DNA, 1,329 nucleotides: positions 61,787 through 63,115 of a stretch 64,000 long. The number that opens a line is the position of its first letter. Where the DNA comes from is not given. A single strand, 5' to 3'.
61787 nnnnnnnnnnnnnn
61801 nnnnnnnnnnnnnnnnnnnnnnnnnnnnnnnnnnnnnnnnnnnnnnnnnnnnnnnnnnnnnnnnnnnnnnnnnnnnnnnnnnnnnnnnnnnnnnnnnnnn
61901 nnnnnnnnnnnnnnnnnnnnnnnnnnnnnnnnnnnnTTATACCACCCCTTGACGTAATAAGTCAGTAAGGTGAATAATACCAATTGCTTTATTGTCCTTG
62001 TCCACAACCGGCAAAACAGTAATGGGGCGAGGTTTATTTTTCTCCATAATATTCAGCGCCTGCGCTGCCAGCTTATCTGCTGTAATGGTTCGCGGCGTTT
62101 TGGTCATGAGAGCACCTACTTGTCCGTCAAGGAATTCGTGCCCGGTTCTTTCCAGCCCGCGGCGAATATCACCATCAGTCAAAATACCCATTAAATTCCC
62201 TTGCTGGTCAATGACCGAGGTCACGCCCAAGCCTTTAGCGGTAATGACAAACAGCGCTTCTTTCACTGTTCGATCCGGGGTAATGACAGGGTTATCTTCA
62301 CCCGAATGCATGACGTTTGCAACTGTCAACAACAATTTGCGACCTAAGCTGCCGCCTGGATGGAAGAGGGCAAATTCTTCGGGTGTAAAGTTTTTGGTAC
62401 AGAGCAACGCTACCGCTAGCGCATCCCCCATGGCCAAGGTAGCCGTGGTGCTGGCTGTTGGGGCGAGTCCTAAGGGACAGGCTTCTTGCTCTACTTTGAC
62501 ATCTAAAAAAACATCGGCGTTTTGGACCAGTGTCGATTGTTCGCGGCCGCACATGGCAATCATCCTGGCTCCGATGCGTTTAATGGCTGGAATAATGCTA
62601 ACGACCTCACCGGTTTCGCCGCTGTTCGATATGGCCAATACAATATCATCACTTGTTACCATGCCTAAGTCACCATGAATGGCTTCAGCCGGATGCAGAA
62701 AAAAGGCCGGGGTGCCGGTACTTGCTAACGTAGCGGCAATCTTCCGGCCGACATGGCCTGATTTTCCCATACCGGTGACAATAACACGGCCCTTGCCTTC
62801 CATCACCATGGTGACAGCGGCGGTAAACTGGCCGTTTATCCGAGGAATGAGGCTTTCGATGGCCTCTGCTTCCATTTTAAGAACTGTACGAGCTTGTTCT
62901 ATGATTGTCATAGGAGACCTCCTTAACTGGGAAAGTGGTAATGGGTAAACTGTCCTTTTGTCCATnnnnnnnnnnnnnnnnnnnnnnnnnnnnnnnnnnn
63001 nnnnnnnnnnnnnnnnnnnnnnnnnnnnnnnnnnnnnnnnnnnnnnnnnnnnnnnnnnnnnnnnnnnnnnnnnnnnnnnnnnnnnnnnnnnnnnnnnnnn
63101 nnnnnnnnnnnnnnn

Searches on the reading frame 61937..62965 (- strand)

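Call 81: search_protein_families(library=pfam, proteins=[window:61937-62965:-], max_evalue=0.000001)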
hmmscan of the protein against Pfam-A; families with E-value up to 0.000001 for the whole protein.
window:61937-62965:- (342 aa): 2 families
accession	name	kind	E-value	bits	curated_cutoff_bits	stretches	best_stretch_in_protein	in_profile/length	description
PF01380.27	SIS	-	2.6e-29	102.1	25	1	58-186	5-131/131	SIS domain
PF00571.33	CBS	-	1.1e-20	74.2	24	1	283-338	1-53/57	CBS domain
